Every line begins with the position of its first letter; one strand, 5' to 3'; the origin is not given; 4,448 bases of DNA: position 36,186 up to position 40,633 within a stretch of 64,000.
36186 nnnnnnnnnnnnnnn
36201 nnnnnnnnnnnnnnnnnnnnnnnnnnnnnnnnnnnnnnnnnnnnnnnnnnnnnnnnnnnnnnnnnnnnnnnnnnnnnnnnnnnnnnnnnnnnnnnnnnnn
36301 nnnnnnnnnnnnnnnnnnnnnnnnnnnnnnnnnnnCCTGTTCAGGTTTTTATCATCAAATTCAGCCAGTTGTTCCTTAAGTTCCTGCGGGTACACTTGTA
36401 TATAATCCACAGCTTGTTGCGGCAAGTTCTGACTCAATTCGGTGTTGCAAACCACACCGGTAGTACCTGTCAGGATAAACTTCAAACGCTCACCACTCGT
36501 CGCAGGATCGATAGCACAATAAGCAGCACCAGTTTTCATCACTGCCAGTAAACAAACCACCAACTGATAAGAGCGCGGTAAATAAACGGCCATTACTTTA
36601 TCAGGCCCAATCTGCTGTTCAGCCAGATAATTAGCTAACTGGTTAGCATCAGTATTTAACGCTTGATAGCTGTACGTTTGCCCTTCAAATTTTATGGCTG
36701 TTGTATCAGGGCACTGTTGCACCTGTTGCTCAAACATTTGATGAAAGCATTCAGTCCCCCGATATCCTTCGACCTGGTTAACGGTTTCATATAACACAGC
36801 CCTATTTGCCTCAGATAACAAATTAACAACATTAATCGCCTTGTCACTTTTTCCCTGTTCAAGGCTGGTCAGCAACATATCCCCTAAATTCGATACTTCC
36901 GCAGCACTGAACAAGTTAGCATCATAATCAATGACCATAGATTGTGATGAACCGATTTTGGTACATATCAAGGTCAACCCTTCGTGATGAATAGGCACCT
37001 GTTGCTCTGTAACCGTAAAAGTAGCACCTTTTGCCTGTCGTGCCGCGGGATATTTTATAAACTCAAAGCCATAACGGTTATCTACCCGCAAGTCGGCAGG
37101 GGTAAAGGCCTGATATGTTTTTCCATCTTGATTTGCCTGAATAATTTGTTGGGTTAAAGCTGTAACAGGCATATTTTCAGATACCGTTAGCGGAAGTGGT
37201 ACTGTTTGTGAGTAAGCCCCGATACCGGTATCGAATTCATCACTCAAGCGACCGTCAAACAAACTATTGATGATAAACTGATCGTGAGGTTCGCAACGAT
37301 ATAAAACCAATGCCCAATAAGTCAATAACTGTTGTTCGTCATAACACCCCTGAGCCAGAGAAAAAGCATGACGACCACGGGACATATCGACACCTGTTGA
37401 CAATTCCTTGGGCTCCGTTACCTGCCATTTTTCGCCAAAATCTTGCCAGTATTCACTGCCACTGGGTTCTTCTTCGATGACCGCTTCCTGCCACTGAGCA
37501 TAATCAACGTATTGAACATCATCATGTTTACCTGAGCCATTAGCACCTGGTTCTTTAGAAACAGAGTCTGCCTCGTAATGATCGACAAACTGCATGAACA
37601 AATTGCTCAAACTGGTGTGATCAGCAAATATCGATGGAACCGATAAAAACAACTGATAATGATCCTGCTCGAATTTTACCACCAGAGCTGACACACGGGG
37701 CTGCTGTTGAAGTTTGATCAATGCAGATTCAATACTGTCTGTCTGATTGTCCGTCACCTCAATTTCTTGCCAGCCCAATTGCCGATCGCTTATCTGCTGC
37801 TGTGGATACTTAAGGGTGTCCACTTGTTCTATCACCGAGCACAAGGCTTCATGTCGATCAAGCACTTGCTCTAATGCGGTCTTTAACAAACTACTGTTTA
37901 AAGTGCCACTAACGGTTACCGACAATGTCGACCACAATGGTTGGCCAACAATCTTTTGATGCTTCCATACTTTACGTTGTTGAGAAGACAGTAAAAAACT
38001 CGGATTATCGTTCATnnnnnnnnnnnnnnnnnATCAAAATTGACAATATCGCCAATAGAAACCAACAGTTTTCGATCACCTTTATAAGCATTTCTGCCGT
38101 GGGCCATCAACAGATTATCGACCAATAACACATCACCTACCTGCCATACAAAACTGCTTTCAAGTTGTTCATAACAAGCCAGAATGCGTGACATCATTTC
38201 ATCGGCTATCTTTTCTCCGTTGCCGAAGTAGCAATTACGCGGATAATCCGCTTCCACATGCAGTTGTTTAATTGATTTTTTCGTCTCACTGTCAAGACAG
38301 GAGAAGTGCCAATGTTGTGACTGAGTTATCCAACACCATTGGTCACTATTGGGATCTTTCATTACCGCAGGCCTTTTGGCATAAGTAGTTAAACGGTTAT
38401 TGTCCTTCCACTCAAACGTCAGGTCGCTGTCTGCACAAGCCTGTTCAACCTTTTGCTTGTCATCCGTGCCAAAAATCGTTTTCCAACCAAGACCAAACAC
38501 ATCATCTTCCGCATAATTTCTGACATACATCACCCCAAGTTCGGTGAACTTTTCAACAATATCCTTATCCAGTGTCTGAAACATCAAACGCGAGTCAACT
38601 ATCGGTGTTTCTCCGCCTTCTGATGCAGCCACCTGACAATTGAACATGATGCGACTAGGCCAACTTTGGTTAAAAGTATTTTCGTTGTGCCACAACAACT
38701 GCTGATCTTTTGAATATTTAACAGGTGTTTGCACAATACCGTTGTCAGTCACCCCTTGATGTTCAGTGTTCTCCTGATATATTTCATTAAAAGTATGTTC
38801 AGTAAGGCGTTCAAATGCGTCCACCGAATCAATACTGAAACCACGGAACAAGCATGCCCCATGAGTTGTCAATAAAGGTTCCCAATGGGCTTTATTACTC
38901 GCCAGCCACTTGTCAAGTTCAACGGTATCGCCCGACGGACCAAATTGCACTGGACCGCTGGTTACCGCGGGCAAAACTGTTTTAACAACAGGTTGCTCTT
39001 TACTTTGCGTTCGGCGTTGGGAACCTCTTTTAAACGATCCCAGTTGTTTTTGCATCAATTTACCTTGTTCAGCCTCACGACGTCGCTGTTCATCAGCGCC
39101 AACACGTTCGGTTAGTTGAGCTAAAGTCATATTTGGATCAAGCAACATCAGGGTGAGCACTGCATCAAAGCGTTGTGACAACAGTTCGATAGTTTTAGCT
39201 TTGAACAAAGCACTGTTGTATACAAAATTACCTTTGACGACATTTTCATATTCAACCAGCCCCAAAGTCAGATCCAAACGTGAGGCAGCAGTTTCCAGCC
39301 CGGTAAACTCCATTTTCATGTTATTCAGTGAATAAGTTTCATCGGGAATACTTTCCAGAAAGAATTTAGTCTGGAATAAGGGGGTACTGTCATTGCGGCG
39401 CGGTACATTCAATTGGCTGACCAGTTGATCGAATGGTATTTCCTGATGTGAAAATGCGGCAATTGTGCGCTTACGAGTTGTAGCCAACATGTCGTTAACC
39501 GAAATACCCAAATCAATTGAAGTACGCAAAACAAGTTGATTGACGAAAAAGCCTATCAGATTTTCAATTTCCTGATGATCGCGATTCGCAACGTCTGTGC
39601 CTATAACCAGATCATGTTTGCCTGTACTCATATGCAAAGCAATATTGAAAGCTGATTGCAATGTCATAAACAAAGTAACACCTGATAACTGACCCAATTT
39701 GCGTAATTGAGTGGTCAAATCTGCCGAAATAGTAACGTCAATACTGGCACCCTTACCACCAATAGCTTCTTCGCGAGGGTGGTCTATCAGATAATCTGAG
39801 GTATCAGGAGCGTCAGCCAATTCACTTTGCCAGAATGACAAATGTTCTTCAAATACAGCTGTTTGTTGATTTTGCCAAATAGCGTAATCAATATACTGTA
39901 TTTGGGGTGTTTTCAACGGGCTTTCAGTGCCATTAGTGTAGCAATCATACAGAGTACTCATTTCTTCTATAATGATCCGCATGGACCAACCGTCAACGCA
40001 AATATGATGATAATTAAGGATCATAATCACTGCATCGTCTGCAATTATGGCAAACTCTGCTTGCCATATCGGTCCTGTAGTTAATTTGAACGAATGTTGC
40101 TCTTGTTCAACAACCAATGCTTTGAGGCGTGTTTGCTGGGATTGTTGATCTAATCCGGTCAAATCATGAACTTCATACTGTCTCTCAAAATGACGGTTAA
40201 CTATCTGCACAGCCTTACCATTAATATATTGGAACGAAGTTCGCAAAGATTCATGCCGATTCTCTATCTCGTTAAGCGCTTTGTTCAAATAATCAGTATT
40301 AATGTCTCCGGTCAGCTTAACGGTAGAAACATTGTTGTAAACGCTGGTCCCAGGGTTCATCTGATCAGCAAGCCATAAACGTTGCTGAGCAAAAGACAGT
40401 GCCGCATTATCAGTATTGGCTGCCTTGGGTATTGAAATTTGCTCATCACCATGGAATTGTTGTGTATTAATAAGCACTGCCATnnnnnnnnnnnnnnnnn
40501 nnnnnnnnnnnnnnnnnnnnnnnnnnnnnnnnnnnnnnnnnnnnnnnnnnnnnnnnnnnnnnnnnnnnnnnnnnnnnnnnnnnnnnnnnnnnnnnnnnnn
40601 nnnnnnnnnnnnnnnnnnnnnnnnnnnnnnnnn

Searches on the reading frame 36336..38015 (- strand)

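Call 34: search_protein_families(library=pfam, proteins=[window:36336-38015:-], max_evalue=0.001)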
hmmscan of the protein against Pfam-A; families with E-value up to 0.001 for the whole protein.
window:36336-38015:- (560 aa): 2 families
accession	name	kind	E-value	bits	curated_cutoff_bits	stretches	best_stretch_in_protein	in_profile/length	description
PF00668.25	Condensation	-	2e-23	83.2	30.6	1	8-408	6-455/456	Condensation domain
PF00501.34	AMP-binding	-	5.8e-22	78.5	29.9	1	428-520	1-94/384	AMP-binding enzyme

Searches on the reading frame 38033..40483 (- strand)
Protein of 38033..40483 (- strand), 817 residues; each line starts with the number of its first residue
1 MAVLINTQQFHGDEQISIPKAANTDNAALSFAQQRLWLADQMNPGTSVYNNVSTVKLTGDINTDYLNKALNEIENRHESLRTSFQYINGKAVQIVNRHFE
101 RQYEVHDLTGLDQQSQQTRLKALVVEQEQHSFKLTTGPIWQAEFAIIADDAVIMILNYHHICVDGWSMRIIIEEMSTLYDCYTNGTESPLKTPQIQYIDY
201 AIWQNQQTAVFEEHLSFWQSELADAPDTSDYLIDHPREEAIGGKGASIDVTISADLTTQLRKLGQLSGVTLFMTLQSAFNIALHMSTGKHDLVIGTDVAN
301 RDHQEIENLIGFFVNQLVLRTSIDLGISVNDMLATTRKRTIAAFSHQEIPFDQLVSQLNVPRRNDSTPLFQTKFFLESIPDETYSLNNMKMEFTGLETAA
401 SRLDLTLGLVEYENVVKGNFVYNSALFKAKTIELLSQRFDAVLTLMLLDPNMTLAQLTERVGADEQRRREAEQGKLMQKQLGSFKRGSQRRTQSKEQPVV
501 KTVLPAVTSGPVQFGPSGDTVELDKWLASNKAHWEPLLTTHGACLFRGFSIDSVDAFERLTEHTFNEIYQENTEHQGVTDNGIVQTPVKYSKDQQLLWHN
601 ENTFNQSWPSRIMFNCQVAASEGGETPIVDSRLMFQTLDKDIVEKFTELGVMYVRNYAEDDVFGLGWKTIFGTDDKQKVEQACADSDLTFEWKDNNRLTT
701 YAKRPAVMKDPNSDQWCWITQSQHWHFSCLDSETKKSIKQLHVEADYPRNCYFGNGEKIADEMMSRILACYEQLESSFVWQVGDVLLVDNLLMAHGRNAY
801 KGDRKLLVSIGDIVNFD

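Call 34: search_protein_families(library=pfam, proteins=[window:38033-40483:-], max_evalue=0.001)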
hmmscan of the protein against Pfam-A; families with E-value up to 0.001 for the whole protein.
window:38033-40483:- (817 aa): 2 families
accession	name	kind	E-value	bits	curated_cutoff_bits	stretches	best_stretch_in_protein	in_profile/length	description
PF00668.25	Condensation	-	3.8e-93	313.1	30.6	1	25-457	3-444/456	Condensation domain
PF02668.22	TauD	-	9.3e-37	127.8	27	1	513-807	8-264/267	Taurine catabolism dioxygenase TauD, TfdA family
